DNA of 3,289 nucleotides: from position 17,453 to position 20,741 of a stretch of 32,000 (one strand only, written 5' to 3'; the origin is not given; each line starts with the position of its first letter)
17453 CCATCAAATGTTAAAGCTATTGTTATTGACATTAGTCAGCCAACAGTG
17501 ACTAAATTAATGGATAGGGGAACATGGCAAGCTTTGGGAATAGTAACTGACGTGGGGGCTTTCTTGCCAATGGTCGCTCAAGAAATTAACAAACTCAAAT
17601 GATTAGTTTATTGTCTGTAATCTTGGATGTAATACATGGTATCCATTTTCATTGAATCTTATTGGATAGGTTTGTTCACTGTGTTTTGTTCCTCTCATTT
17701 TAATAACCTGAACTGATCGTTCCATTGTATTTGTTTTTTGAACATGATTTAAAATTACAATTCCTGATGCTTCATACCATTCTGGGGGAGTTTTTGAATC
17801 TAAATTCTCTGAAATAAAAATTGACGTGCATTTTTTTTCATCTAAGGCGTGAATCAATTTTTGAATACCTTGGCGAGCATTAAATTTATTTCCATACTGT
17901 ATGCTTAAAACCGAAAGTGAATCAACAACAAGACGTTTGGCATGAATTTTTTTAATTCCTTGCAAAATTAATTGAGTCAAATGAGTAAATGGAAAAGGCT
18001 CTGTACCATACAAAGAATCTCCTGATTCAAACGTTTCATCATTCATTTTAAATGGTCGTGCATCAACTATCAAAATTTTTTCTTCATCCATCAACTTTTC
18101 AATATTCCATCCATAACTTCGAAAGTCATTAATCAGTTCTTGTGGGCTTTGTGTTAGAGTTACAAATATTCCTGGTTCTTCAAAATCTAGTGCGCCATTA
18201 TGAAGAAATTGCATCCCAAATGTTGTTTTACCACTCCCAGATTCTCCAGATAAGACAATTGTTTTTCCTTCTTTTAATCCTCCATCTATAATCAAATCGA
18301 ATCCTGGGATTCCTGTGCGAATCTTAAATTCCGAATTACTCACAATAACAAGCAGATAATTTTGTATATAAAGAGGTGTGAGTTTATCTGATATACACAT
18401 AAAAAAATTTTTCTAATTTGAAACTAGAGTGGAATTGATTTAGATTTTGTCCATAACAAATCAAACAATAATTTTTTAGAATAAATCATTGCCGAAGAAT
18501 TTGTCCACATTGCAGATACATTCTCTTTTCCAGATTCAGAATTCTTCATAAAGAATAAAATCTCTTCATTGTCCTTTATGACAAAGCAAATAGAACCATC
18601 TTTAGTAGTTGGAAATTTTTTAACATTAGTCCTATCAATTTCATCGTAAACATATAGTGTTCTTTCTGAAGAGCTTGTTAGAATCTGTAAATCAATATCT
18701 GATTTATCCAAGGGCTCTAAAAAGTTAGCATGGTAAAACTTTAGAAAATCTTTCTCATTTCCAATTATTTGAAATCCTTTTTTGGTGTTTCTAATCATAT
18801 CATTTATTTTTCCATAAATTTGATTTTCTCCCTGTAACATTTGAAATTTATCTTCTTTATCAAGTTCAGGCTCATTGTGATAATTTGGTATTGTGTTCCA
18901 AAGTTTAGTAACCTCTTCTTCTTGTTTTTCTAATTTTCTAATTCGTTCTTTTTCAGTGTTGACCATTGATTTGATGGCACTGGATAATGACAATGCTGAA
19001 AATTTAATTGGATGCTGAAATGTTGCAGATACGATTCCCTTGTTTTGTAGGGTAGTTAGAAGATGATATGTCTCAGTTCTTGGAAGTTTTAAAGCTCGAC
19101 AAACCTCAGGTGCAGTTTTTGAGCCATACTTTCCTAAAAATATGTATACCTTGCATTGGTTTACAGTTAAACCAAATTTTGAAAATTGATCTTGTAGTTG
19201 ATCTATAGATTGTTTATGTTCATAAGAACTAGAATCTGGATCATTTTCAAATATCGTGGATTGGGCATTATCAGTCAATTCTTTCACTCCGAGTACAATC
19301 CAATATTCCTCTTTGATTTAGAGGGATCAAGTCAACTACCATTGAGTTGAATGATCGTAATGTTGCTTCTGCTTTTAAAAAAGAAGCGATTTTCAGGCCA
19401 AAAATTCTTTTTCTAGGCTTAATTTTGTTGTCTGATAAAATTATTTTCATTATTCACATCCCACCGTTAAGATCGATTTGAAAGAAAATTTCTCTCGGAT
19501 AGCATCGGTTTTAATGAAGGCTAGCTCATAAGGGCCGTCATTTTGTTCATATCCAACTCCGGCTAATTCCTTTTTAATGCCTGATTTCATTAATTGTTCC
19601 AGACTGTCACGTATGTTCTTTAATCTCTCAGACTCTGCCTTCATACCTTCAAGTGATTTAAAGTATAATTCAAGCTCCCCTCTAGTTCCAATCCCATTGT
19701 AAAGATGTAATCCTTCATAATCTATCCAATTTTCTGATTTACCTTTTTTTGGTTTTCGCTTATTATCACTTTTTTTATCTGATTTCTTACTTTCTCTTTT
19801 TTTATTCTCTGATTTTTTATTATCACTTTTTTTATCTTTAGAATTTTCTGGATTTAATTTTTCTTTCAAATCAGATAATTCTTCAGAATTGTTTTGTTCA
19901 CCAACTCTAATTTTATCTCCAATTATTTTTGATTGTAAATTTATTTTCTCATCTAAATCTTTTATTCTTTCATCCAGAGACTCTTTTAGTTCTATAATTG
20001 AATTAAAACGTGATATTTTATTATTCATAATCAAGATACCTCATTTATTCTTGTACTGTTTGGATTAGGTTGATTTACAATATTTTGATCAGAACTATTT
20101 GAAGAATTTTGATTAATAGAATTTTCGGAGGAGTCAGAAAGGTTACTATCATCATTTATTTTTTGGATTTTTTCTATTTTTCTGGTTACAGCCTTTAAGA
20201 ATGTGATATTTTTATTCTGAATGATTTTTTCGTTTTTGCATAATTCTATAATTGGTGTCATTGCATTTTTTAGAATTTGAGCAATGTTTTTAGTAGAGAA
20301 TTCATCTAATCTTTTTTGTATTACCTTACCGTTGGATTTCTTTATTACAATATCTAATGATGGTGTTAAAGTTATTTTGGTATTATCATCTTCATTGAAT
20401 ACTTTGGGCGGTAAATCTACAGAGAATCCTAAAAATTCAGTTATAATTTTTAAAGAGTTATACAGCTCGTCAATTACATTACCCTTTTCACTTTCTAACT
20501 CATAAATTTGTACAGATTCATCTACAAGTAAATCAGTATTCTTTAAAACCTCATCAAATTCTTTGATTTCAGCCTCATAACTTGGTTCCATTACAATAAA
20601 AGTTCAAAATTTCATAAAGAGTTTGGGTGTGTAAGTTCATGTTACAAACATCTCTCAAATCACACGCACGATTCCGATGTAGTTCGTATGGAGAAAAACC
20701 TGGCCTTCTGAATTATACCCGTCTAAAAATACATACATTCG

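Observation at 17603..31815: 14-kb two-armed archaeal type IV filament locus with three pilins and a non-canonical accessory set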

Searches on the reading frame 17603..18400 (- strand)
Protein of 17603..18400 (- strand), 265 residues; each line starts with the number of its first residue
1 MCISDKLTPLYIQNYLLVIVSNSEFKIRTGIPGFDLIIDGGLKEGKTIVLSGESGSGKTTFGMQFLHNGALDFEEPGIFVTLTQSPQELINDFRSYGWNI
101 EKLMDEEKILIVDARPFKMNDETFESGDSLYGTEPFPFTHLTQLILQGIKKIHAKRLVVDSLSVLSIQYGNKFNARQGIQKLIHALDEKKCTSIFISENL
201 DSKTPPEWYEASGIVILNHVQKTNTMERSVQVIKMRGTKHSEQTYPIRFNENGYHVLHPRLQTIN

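Call 4: search_protein_families(library=pfam, max_evalue=0.01, proteins=[window:17603-18400:-])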
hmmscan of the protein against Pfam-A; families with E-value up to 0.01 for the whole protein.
window:17603-18400:- (265 aa): 7 families
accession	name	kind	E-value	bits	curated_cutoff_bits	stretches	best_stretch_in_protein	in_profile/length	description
PF06745.19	ATPase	-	1.5e-57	195.1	26.6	1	27-258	1-228/231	KaiC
PF03796.21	DnaB_C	-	0.00028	20.8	27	1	27-94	2-68/255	DnaB-like helicase C terminal domain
PF07088.17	GvpD_P-loop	-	0.0011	19.4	24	1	44-93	9-55/189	GvpD gas vesicle protein, P-loop domain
PF13481.12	AAA_25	-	0.0025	17.9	27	1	31-67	19-55/195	AAA domain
PF00005.33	ABC_tran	-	0.0036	18.4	25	1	40-62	6-28/137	ABC transporter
PF13479.12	AAA_24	-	0.005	17.1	27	0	45-78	2-34/195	AAA domain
PF20720.3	nSTAND3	-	0.0051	16.9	27.2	0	42-68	14-40/155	Novel STAND NTPase 3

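Call 36: search_protein_families(library=ncbifam, max_evalue=0.01, proteins=[window:17603-18400:-])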
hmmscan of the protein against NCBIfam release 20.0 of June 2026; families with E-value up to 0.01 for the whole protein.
window:17603-18400:- (265 aa): 16 families
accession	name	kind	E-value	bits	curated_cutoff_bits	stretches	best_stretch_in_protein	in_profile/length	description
NF006799.0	PRK09302.1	equivalog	9.4e-53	179.5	408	1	26-257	12-239/515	circadian clock protein KaiC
TIGR02655.1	circ_KaiC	equivalog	2.6e-43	148.4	546.25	1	26-256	2-228/484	circadian clock protein KaiC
TIGR03877.1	thermo_KaiC_1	hypoth_equivalog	4.5e-36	124.5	307.25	1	26-256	3-232/238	KaiC domain-containing protein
TIGR03880.1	KaiC_arch_3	hypoth_equivalog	2e-33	115.8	249.45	1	30-257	1-218/224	KaiC domain-containing protein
TIGR03881.1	KaiC_arch_4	hypoth_equivalog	2.4e-26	92.8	247.8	1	26-252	2-223/231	KaiC domain-containing protein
NF004723.0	PRK06067.1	subfamily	2.3e-07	30.6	194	1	27-190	16-165/243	flagellar accessory protein FlaH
TIGR03878.1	thermo_KaiC_2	hypoth_equivalog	1.8e-06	27.5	232.2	1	40-223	31-198/259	KaiC domain-containing protein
NF052589.1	ArlH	equivalog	1.9e-06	27.8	215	1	38-237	13-202/229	archaellum protein ArlH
NF006320.0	PRK08533.1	equivalog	0.00014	21.5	215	1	38-119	17-97/230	flagellar accessory protein FlaH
TIGR00665.1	DnaB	equivalog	0.00016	20.6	385.25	1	25-92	176-242/435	replicative DNA helicase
NF004629.0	PRK05973.1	equivalog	0.00037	19.6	156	1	42-113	61-131/237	DNA helicase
NF005852.0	PRK07773.1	equivalog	0.00095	17.5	780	1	27-93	200-265/886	replicative DNA helicase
TIGR03600.1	phage_DnaB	exception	0.0013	17.8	498.65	1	27-89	177-238/421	phage replicative helicase, DnaB family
NF003301.0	PRK04301.1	equivalog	0.0043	16.3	259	1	26-67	82-123/316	DNA repair and recombination protein RadA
TIGR02788.1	VirB11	equivalog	0.0046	16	249.95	1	42-65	141-164/308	P-type DNA transfer ATPase VirB11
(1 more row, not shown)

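Call 102: search_solved_structures(query=window:17603-18400:-, max_evalue=0.00001)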
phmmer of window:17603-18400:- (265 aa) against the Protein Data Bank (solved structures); distinct sequences matched with E-value up to 0.00001: 44.
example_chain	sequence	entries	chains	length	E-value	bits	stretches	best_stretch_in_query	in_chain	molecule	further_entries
8zn6_F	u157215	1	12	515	1.3e-53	185.3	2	26-256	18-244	KaiC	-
8jon_A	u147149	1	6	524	2.2e-53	184.5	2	26-257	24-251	Circadian clock oscillator protein KaiC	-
8zn5_B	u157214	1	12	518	2.4e-53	184.4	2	26-249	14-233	KaiC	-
7x1z_A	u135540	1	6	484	6.1e-52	179.8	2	25-257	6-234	Circadian clock oscillator protein KaiC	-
9ofh_A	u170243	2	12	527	7.1e-52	179.6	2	25-257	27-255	Circadian clock oscillator protein KaiC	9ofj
3k0c_A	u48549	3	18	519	7.2e-52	179.6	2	25-257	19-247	Circadian clock protein kinase KaiC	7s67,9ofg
3s1a_A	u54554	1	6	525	7.5e-52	179.5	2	25-257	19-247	Circadian clock protein kinase kaiC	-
7dyi_A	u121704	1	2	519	7.7e-52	179.5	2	25-257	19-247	Circadian clock protein kinase KaiC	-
7s65_A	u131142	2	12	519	1e-51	179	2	25-257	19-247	Circadian clock protein kinase KaiC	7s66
7x1y_A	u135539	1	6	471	1.2e-51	178.9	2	25-257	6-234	Circadian clock oscillator protein KaiC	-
4dug_A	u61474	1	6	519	1.4e-51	178.6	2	25-257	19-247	Circadian clock protein kinase kaiC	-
7dye_A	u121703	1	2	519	1.5e-51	178.5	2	25-257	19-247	Circadian clock protein kinase KaiC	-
3k0a_A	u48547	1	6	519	1.7e-51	178.4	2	25-257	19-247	Circadian clock protein kinase KaiC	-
3jzm_A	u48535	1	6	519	1.7e-51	178.3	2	25-257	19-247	Circadian clock protein kinase kaiC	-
1u9i_A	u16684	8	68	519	2e-51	178.1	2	25-257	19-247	KaiC | Circadian clock protein kinase kaiC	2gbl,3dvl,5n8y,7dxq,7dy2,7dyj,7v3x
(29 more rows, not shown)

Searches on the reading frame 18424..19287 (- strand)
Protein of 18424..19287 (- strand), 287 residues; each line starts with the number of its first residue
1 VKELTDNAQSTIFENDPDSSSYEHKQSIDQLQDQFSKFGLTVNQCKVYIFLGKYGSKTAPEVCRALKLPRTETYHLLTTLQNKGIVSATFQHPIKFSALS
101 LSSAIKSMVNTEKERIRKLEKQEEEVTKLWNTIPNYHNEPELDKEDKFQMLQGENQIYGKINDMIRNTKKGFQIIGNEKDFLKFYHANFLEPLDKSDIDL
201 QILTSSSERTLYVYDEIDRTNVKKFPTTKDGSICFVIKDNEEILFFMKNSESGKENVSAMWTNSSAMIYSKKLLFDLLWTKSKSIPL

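Call 4: search_protein_families(library=pfam, max_evalue=0.01, proteins=[window:18424-19287:-])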
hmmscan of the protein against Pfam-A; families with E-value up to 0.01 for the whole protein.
window:18424-19287:- (287 aa): 3 families
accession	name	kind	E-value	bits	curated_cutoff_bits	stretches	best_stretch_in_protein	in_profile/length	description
PF01978.25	TrmB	-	1.5e-11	44.4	25.6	1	36-100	2-66/68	Sugar-specific transcriptional regulator TrmB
PF09339.16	HTH_IclR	-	0.00017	21.7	22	1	58-87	20-49/52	IclR helix-turn-helix domain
PF11495.14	Regulator_TrmB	-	0.00059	19.6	22.2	1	148-285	2-135/233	Archaeal transcriptional regulator TrmB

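Call 36: search_protein_families(library=ncbifam, max_evalue=0.01, proteins=[window:18424-19287:-])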
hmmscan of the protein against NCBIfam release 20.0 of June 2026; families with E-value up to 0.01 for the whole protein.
window:18424-19287:- (287 aa): 6 families
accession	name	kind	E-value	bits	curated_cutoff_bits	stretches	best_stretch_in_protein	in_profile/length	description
NF047390.1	TransRegTrmBL1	equivalog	1.6e-08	33.9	650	1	31-271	6-231/341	HTH-type sugar sensing transcriptional regulator TrmBL1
NF007339.0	PRK09834.1-1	equivalog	9.1e-05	21.9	299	1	51-88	33-70/271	DNA-binding transcriptional regulator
NF047392.1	TransRegTrmBHalo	equivalog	0.00017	20.7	500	1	30-123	8-101/349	HTH-type sugar sensing transcriptional regulator TrmB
NF041141.1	tran_reg_TrmBL2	equivalog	0.0056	16.2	530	1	36-125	12-105/264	HTH-type transcriptional regulator TrmBL2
NF040851.1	tran_reg_TrmB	equivalog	0.0062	15.7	600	1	31-134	7-109/338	HTH-type sugar-sensing transcriptional regulator TrmB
NF053660.1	ORF80_fam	equivalog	0.0095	15.8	95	0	46-92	6-52/70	ORF80 family leucine zipper DNA-binding protein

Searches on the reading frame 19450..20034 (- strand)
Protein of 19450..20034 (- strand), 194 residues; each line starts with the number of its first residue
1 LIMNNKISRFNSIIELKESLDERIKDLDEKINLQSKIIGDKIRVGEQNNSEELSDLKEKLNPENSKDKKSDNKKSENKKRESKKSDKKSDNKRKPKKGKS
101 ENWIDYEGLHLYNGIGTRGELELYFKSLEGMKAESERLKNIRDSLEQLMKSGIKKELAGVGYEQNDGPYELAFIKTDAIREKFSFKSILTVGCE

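Call 4: search_protein_families(library=pfam, max_evalue=0.01, proteins=[window:19450-20034:-])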
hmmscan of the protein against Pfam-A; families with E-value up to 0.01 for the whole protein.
window:19450-20034:- (194 aa): 0 families

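Call 26: search_protein_families(library=pfam, max_evalue=10, proteins=[window:19450-20034:-])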
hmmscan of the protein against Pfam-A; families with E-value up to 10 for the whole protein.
window:19450-20034:- (194 aa): 8 families
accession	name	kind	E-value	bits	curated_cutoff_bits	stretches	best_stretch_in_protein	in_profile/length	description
PF02862.22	DDHD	-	0.25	11.9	28.3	1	19-106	104-222/258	DDHD domain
PF07160.18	SKA1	-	0.34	11.1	29.6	1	15-106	40-134/243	Spindle and kinetochore-associated protein 1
PF08432.15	Vfa1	-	1.3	9.8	27.3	1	46-95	64-130/179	AAA-ATPase Vps4-associated protein 1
PF01080.22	Presenilin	-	1.3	8.2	34.3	1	54-94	281-325/408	Presenilin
PF22770.2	POP1_C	-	1.9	9.1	24.3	1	55-118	40-84/174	POP1 C-terminal domain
PF10151.14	TMEM214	-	1.9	7.3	27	1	35-158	27-120/660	TMEM214, C-terminal, caspase 4 activator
PF02724.19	CDC45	-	2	7.1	34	1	47-129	135-196/624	CDC45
PF06644.16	ATP11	-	4.2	7.6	22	1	10-89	19-83/271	ATP11 protein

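Call 79: search_solved_structures(query=A9, max_evalue=10)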
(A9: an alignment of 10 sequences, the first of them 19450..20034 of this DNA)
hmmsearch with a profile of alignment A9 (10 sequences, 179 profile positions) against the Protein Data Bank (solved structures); distinct sequences matched with E-value up to 10: 2.
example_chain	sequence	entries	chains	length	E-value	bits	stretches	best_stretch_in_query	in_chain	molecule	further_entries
5dol_A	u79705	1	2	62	0.43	13.4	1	17-64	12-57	Initiation-control protein YabA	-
3s84_A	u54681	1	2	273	1.8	11.4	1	12-61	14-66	Apolipoprotein A-IV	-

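Call 80: search_protein_families(library=pfam, alignment_id=A9, max_evalue=0.1)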
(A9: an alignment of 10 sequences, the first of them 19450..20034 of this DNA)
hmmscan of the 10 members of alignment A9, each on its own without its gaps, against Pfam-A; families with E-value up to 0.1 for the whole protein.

A. member 1, window:19450-20034:- (194 aa): 0 families

B. families by the number of members that match (of 10 scanned): 9 families
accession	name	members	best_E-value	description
PF02403.27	Seryl_tRNA_N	1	0.0013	Seryl-tRNA synthetase N-terminal domain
PF16888.10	YwqH-like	1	0.026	YwqH-like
PF15310.11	VAD1-2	1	0.028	Vitamin A-deficiency (VAD) rat model signalling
PF03148.19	Tektin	1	0.032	Tektin family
PF05531.17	NPV_P10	1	0.036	Nucleopolyhedrovirus P10 protein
PF17456.7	TcpS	1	0.042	Toxin-coregulated pilus protein S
PF19745.5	FUT8_N_cat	1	0.058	Alpha-(1,6)-fucosyltransferase N- and catalytic domains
PF10459.15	Peptidase_S46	1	0.062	Peptidase S46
PF08651.15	DASH_Duo1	1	0.082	DASH complex subunit Duo1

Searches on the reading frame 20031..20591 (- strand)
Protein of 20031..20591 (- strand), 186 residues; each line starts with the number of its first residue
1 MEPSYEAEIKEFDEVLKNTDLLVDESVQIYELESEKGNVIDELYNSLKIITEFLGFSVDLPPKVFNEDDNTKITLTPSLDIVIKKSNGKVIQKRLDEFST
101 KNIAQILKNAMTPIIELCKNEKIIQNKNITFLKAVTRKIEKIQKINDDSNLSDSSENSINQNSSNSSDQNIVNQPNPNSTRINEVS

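Call 4: search_protein_families(library=pfam, max_evalue=0.01, proteins=[window:20031-20591:-])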
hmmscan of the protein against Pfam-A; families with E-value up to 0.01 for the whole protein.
window:20031-20591:- (186 aa): 0 families

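Call 26: search_protein_families(library=pfam, max_evalue=10, proteins=[window:20031-20591:-])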
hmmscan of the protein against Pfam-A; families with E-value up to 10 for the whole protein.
window:20031-20591:- (186 aa): 1 family
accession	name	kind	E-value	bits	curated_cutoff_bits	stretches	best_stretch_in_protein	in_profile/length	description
PF18513.6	Pro_sub2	-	1.3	9.8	25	0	121-148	21-48/88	Prodomain subtilisin 2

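Call 78: search_solved_structures(query=A8, max_evalue=10)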
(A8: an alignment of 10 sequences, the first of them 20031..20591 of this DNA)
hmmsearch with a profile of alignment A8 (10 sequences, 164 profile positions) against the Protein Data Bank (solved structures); distinct sequences matched with E-value up to 10: 3.
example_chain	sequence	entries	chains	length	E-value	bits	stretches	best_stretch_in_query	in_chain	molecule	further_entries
8fbn_A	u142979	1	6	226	0.22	14.1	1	70-128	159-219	KWOCA_73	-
6e4h_A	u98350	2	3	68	1.3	11.6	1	120-156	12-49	Partner and localizer of BRCA2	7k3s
7bwk_D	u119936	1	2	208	1.4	11.5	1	31-50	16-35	Hypothetical virulence protein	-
